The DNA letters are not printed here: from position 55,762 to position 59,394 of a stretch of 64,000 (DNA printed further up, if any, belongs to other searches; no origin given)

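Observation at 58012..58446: TonB-dependent receptor with a 145-residue uncharged, repeat-built helical insert of strict 4-residue periodicity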

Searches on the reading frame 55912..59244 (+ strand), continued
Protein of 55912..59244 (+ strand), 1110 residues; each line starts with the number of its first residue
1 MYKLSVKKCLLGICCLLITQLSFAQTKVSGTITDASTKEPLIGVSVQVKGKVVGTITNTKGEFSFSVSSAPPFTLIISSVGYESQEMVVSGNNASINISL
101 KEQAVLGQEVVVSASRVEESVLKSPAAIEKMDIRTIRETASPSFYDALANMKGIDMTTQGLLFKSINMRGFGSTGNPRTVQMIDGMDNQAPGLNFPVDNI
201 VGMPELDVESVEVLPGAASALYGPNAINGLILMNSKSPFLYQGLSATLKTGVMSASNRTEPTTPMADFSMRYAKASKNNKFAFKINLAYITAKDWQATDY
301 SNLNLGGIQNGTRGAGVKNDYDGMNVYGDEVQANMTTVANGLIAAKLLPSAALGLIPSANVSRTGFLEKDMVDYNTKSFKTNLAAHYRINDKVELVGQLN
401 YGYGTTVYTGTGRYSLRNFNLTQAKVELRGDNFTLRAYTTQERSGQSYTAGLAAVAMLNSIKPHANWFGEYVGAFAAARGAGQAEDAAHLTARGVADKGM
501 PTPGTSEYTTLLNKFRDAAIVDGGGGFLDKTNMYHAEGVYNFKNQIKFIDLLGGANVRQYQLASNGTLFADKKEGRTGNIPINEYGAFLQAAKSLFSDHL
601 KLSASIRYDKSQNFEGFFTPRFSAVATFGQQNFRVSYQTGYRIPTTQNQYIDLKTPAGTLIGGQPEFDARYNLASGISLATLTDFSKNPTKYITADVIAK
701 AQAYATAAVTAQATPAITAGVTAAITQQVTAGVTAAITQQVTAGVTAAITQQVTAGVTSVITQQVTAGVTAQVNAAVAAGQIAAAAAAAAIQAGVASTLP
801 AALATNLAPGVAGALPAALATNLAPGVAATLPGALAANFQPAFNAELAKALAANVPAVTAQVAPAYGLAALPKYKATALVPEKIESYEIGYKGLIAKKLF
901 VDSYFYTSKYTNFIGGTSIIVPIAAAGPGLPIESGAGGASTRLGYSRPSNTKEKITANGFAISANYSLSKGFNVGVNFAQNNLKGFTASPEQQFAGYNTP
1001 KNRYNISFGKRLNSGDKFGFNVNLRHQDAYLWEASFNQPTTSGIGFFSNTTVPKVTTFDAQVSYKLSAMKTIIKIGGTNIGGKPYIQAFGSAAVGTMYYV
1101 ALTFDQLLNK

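Call 16: find_encoding_contigs(protein=P0001, flank=6000, max_places=4)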
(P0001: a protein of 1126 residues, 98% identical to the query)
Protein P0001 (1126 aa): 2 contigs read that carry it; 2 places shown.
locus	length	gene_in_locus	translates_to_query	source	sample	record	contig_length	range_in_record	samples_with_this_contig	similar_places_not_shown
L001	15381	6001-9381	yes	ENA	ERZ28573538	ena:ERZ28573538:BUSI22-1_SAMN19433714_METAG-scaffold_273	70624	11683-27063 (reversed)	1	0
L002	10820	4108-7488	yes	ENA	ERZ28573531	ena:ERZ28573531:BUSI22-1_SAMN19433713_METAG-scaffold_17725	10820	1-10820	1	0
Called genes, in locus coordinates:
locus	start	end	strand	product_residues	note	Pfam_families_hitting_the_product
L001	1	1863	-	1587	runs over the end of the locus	-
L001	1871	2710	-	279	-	PF06325:PrmA, PF05175:MTS, PF13489:Methyltransf_23 (weak), PF13847:Methyltransf_31, PF13649:Methyltransf_25 (weak)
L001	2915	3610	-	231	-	PF01323:DSBA, PF13462:Thioredoxin_4 (faint)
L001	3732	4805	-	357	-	PF00483:NTP_transferase, PF12804:NTP_transf_3, PF22640:ManC_GMP_beta-helix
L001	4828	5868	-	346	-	PF11288:DUF3089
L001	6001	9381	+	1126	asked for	PF13620:CarboxypepD_reg, PF13715:CarbopepD_reg_2, PF07715:Plug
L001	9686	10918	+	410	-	PF00180:Iso_dh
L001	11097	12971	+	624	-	PF18962:Por_Secre_tail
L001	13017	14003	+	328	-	PF01408:GFO_IDH_MocA, PF22725:GFO_IDH_MocA_C3, PF02894:GFO_IDH_MocA_C (weak)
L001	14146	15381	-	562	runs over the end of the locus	PF23357:DUF7088, PF09822:ABC_transp_aux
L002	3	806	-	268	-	?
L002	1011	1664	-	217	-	-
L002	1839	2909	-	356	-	PF00483:NTP_transferase, PF12804:NTP_transf_3, PF22640:ManC_GMP_beta-helix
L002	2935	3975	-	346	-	PF11288:DUF3089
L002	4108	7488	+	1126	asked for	PF13620:CarboxypepD_reg, PF13715:CarbopepD_reg_2, PF07715:Plug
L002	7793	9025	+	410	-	PF00180:Iso_dh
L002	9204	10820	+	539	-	?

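Call 21: search_protein_families(library=ncbifam, proteins=[window:55912-59241:+], max_evalue=0.01)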
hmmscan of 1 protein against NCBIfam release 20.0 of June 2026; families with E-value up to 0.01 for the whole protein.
window:55912-59241:+ (1110 aa): 11 families
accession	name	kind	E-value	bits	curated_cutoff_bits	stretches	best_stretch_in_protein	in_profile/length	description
TIGR04056.1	OMP_RagA_SusC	subfamily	1.9e-34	119.2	368.25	1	27-411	2-357/981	SusC/RagA family TonB-linked outer membrane protein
TIGR01785.1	TonB-hemin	subfamily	8.8e-23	80.6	316.85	3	108-238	2-131/677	TonB-dependent heme/hemoglobin receptor family protein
TIGR01786.1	TonB-hemlactrns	subfamily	3e-17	62.3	323.75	2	109-659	2-480/719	TonB-dependent hemoglobin/transferrin/lactoferrin family receptor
NF010010.0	PRK13483.1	equivalog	6.5e-11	40.9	927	1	103-232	29-159/660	ligand-gated channel protein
NF053590.1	TonB_dep_TOL0244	equivalog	2.5e-10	39.6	645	1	108-339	12-232/604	TOL_0244 family TonB-dependent receptor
NF049945.1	TonB_dep_FCYXU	equivalog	1.6e-08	33.6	825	1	103-249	32-180/697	TonB-dependent receptor, FCYXU motif-type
NF007478.2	PRK10064.1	equivalog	7.5e-08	31.1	745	1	105-233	28-155/663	catecholate siderophore receptor CirA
TIGR01779.1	TonB-B12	equivalog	2.2e-07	29.8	599.7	1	102-253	24-169/614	TonB-dependent vitamin B12 receptor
NF053692.1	BamP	equivalog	1e-05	25.1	230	1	13-128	8-126/251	BamP family beta-barrel-assembly machinery protein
NF010038.0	PRK13513.1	equivalog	1.6e-05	23.7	942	1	99-233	27-162/659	ligand-gated channel protein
TIGR04057.1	SusC_RagA_signa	signature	3.4e-05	23.5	46.2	1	207-236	1-31/31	SusC/RagA subfamily TonB-dependent outer membrane receptor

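Call 28: find_related_loci(query=A1, collection=genome_contigs, flank=6000)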
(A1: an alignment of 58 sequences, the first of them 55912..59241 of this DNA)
Query A1 (1110 aa) in genome_contigs; peptide patterns used: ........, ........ (x = any residue, [..] = any of these).
491 stretches matched a pattern; 406 encode a relative of the query (tblastn E <= 1e-3); the best 80 are kept; 80 distinct loci.
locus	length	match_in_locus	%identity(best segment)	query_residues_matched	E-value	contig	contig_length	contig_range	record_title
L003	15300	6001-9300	85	1-1110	0e+0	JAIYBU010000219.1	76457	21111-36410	MAG: Cytophagaceae bacterium isolate E1_MAG_00056 pond_E1_MAG_00056_000000000234, whole genome shotgun sequence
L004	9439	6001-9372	84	1-1110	0e+0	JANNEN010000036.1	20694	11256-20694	MAG: Emticicia sp. isolate OTE_75_metabat_385 OTE_75_k141_6045, whole genome shotgun sequence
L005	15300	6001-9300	86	1-1110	0e+0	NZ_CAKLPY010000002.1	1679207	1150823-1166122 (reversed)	Emticicia aquatica strain CECT 8858, type strain isolate HMF2925, whole genome shotgun sequence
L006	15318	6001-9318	83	1-1110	0e+0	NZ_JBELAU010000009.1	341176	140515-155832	Emticicia sp. W12TSBA100-4 9, whole genome shotgun sequence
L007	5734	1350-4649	80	1-1110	0e+0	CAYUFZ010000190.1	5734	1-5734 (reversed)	MAG TPA_asm: uncultured Emticicia sp. isolate SRP219642_co8_35 genome assembly, contig: NODE_26016_length_5734_cov_4.127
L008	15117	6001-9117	82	1-1110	0e+0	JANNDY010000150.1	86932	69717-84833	MAG: Emticicia sp. isolate OTE_75_metabat_50 OTE_75_k141_320314, whole genome shotgun sequence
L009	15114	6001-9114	82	1-1110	0e+0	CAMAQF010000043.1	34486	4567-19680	MAG: Emticicia agri isolate AE-24oct19-37 genome assembly, contig: AE-24oct19-C1448, whole genome shotgun sequence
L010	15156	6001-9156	80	1-1110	0e+0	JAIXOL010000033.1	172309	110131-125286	MAG: Cytophagaceae bacterium isolate C1_MAG_00018 C1_MAG_00018_000000000061, whole genome shotgun sequence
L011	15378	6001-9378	92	1-1110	0e+0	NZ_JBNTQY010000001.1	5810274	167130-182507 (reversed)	Emticicia sp. SJ17W-69 contig1, whole genome shotgun sequence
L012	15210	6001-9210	73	1-1110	0e+0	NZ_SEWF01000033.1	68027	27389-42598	Emticicia agri strain 17J42-9 scf7180000000820, whole genome shotgun sequence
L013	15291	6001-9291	77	1-1110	0e+0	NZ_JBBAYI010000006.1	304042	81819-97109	Emticicia sp. 17c Scaffold6_1, whole genome shotgun sequence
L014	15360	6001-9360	70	6-1110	0e+0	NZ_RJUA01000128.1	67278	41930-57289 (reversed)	Lacihabitans sp. LS3-19 jcf7180000023293, whole genome shotgun sequence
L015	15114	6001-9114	70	1-1110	0e+0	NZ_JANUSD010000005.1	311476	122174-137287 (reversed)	Emticicia fluvialis strain BHSR1 contig5, whole genome shotgun sequence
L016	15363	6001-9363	68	5-1110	0e+0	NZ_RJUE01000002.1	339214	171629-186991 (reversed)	Lacihabitans sp. CCS-44 jcf7180000015327, whole genome shotgun sequence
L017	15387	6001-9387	69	5-1110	0e+0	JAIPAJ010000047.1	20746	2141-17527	MAG: Leadbetterella sp. isolate Tobar2m-G13 Tobar2m-C2212, whole genome shotgun sequence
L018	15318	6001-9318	83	1-1110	0e+0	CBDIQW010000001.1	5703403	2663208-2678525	MAG: Emticicia sp. isolate NI281-mx-bin22 genome assembly, contig: N-NV281-C3, whole genome shotgun sequence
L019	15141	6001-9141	68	1-1110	0e+0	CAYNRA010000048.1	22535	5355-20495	MAG TPA_asm: uncultured Cytophagales bacterium isolate SRP219642_co3_492 genome assembly, contig: NODE_2408_length_22535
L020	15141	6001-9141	67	1-1110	0e+0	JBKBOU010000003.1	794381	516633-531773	MAG: Spirosomataceae bacterium isolate 21I_055.bin.38 NODE_3_length_794381_cov_335.334137, whole genome shotgun sequence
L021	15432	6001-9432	68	8-1110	0e+0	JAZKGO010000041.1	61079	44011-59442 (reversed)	MAG: Bacteroidota bacterium isolate DC_RB_04_SPN110320-bin053_1 DCRB04SPN_B053_1_000000000041, whole genome shotgun sequ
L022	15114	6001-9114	81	1-1110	0e+0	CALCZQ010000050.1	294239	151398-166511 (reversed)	MAG TPA_asm: uncultured Emticicia sp. isolate SRR6231140_bin.107_CONCOCT_v1.1_MAG genome assembly, contig: ERZ650263.11,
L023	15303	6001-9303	68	5-1110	0e+0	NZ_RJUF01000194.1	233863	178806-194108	Lacihabitans soyangensis strain KCTC23259 jcf7180000036468, whole genome shotgun sequence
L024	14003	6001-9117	66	4-1110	0e+0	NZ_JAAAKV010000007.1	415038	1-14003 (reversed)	Emticicia sp. CRIBPO CRIBPO_7, whole genome shotgun sequence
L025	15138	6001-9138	65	18-1110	0e+0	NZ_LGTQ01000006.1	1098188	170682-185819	Jiulongibacter sediminis strain JN14-9 contig6, whole genome shotgun sequence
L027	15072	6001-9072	65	14-1110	0e+0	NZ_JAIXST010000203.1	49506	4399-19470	MAG: Runella sp. isolate C8_MAG_00014 pond_C8_MAG_00014_000000000142, whole genome shotgun sequence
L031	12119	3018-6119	65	5-1110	0e+0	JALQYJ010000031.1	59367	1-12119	MAG: Runella sp. isolate HJF.20 HJF_983402, whole genome shotgun sequence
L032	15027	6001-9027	61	3-1110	0e+0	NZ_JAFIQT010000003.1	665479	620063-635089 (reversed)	Telluribacter humicola strain KCTC 42819 NODE_3_length_665479_cov_27.728286, whole genome shotgun sequence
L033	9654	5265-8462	65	1-1110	0e+0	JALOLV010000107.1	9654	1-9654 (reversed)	MAG: Spirosomataceae bacterium isolate Prado034 scaffold_16207, whole genome shotgun sequence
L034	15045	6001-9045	64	23-1110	0e+0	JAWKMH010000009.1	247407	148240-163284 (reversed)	MAG: Spirosomataceae bacterium isolate ABC1.30 ABC1.30.fa-9, whole genome shotgun sequence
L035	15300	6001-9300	84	1-1110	0e+0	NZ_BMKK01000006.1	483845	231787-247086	Emticicia aquatilis strain CGMCC 1.15958 sequence06, whole genome shotgun sequence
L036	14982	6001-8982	63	1-1110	0e+0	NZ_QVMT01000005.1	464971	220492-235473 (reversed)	Emticicia sp. C21 contig5, whole genome shotgun sequence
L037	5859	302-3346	63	23-1110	0e+0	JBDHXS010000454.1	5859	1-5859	MAG: Runella sp. isolate AS-MICRO-OLR.172 NODE_71692_length_5859_cov_2.934123, whole genome shotgun sequence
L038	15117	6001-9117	64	1-1110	0e+0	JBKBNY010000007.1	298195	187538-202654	MAG: Spirosomataceae bacterium isolate 21I_061.bin.25 NODE_51_length_298195_cov_6.580020, whole genome shotgun sequence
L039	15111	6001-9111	63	1-1110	0e+0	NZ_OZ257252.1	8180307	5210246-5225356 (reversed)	MAG: Runella sp. isolate 36c231c8-18b0-4227-8474-b548aa5d6567 chromosome 1, complete sequence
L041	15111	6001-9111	63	1-1110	0e+0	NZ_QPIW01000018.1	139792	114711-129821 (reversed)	Runella aurantiaca strain YX9 Contig18, whole genome shotgun sequence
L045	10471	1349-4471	61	1-1110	0e+0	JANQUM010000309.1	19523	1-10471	MAG: Spirosomataceae bacterium isolate MAG_35 P22051_102_S30_metaspades_5202_19523_cov_6, whole genome shotgun sequence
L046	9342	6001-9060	60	14-1110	0e+0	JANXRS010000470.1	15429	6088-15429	MAG: Arcicella sp. isolate 336R_metabat_306 336R_k141_2746580, whole genome shotgun sequence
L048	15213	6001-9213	59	1-1110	0e+0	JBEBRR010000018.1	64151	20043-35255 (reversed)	MAG: Leadbetterella byssophila isolate T2.bin.122 NODE_1161_length_64151_cov_121.956877, whole genome shotgun sequence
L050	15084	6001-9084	61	8-1110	0e+0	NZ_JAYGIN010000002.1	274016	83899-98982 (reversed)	Arcicella sp. LKC2W LKC2W_ctg002, whole genome shotgun sequence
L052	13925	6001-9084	60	8-1110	0e+0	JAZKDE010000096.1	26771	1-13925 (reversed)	MAG: Bacteroidota bacterium isolate DC_HB_01_SPN181219-bin036_1 DCHB01SPN_B036_1_000000000096, whole genome shotgun sequ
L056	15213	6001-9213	60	1-1110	0e+0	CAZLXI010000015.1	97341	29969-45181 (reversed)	MAG TPA_asm: uncultured Lacihabitans sp. isolate SRP344714_co1_337 genome assembly, contig: NODE_523_length_97341_cov_34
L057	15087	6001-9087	61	21-1110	0e+0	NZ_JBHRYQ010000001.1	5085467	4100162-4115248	Lacihabitans lacunae strain CECT 7956 Chromosome1, whole genome shotgun sequence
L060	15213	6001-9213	58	1-1110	0e+0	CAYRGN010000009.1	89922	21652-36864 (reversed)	MAG TPA_asm: uncultured Lacihabitans sp. isolate SRP344714_co2_461 genome assembly, contig: NODE_518_length_89922_cov_9.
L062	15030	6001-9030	59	14-1110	0e+0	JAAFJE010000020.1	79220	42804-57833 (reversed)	MAG: Cytophagales bacterium isolate bin30.maxbin.ball.074 WN_Cytophagales_13_scaffold_20, whole genome shotgun sequence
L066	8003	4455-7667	59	1-1110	0e+0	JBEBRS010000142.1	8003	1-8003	MAG: Leadbetterella byssophila isolate T2.bin.123 NODE_33449_length_8003_cov_9.895445, whole genome shotgun sequence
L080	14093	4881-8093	59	1-1110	0e+0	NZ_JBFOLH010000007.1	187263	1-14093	Leadbetterella sp. DM7 NODE_7_length_187263_cov_163.559294, whole genome shotgun sequence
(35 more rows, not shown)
